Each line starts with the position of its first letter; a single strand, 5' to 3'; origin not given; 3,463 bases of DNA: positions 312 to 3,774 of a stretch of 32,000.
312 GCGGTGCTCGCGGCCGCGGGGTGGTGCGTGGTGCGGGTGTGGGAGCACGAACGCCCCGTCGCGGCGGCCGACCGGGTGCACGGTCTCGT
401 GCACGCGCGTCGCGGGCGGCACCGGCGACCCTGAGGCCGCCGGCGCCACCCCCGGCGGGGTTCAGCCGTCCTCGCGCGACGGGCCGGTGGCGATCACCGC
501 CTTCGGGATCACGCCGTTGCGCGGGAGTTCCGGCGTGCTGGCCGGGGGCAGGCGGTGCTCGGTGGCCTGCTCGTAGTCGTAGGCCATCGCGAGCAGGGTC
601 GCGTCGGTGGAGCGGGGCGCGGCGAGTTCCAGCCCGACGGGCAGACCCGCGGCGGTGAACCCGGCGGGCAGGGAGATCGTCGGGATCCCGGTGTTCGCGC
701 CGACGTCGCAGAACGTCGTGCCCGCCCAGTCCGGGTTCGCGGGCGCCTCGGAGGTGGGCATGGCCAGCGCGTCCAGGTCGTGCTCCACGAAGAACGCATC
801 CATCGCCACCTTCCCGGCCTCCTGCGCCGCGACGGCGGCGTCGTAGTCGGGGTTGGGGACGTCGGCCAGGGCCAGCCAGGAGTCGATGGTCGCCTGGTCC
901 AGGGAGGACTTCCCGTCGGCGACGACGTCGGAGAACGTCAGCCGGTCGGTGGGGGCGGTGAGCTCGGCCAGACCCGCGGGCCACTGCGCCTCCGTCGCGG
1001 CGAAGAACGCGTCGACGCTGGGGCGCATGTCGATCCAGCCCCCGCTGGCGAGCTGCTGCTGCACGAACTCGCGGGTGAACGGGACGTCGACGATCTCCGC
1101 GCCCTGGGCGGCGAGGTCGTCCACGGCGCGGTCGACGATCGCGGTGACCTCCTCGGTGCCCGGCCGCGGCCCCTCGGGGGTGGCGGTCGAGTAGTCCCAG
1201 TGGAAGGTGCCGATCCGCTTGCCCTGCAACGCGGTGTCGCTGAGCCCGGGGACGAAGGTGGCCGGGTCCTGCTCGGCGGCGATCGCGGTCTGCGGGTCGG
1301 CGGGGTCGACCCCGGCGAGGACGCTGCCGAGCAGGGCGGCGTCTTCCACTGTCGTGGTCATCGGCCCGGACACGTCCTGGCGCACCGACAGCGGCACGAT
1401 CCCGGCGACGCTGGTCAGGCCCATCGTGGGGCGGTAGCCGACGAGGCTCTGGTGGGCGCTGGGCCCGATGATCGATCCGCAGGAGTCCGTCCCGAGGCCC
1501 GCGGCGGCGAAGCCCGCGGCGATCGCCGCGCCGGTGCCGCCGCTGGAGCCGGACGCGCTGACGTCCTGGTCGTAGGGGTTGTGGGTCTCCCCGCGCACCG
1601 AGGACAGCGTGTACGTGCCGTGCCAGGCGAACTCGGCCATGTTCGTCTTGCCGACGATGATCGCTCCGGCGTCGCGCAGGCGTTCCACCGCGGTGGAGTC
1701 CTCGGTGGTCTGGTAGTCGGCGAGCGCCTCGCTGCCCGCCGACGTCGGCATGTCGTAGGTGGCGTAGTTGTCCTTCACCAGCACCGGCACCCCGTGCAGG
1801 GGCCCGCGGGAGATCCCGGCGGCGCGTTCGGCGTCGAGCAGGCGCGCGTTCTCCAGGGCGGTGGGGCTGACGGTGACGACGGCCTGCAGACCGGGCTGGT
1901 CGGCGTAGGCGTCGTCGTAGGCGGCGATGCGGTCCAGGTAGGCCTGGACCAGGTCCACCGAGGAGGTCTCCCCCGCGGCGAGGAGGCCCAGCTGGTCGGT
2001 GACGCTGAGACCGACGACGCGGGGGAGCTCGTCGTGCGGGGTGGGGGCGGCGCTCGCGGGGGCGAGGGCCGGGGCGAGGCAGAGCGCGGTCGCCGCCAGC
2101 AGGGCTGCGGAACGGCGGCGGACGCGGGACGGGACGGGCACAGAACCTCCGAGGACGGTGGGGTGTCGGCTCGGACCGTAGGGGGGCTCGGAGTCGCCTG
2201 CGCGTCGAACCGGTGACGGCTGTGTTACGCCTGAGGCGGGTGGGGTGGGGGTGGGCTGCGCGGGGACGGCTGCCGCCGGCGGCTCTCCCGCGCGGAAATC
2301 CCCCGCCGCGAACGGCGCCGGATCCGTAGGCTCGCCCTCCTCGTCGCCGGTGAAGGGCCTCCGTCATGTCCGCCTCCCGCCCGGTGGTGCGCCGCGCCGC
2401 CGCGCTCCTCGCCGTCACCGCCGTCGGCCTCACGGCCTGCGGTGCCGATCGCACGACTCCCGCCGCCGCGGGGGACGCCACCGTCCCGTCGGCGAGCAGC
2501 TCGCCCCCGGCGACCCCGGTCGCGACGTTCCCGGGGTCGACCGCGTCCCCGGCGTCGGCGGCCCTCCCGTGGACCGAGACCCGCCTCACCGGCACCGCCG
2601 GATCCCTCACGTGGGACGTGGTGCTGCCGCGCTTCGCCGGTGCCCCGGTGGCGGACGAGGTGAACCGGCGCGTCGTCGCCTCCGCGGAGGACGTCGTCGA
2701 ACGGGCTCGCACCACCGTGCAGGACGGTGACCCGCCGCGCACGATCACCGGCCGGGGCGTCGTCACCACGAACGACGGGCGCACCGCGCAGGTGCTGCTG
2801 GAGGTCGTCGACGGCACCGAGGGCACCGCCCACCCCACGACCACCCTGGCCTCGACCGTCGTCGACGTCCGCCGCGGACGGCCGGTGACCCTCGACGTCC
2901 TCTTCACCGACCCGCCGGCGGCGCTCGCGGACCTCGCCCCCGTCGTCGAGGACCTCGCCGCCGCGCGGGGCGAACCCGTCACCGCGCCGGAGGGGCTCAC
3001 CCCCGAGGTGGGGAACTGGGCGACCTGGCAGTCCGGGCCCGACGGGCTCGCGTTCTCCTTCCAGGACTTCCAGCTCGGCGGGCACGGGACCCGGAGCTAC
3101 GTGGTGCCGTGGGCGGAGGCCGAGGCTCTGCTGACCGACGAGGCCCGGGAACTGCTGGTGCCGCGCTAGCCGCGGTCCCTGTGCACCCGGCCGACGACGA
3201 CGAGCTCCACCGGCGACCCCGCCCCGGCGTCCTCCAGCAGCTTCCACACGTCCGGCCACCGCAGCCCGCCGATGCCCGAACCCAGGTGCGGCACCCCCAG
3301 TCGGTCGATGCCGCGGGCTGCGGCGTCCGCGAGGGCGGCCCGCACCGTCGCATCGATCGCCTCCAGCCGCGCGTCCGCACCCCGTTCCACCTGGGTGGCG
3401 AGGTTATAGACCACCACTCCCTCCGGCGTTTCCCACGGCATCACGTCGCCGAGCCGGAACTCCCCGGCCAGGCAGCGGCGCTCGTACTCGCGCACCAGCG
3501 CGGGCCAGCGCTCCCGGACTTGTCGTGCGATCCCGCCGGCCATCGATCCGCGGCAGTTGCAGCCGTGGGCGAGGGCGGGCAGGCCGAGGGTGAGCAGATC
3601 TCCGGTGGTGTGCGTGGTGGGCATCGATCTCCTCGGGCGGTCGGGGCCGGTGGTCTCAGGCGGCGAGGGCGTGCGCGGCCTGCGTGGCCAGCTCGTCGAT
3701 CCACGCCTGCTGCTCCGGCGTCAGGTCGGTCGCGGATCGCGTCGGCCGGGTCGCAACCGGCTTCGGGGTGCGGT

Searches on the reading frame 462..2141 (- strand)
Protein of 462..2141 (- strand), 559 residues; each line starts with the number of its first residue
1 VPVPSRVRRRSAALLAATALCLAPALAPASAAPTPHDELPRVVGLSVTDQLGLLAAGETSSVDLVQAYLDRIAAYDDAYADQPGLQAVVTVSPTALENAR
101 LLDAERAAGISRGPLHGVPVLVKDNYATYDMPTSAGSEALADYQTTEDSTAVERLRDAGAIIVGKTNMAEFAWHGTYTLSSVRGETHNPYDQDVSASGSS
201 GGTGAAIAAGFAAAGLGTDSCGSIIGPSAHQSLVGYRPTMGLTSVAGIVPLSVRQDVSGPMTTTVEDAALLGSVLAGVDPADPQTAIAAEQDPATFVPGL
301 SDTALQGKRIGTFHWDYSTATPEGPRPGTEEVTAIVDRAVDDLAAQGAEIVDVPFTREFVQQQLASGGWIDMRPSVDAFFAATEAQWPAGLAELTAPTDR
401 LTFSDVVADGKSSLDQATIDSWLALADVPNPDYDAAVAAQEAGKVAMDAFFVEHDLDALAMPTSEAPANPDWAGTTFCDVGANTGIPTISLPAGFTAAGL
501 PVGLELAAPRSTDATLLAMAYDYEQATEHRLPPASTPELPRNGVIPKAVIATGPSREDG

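Call 68: search_protein_families(library=pfam, proteins=[window:462-2141:-], max_evalue=0.001)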
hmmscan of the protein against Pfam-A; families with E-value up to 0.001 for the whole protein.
window:462-2141:- (559 aa): 1 family
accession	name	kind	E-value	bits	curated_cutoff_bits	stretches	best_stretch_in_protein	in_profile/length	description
PF01425.27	Amidase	-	1.7e-84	284.9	27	1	63-517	1-445/445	Amidase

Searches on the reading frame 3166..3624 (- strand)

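Call 68: search_protein_families(library=pfam, proteins=[window:3166-3624:-], max_evalue=0.001)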
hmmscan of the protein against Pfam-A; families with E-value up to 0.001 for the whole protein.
window:3166-3624:- (152 aa): 1 family
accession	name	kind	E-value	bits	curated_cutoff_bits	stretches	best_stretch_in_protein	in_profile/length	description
PF01661.27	Macro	-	1.8e-10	41.2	22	1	20-128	2-116/118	Macro domain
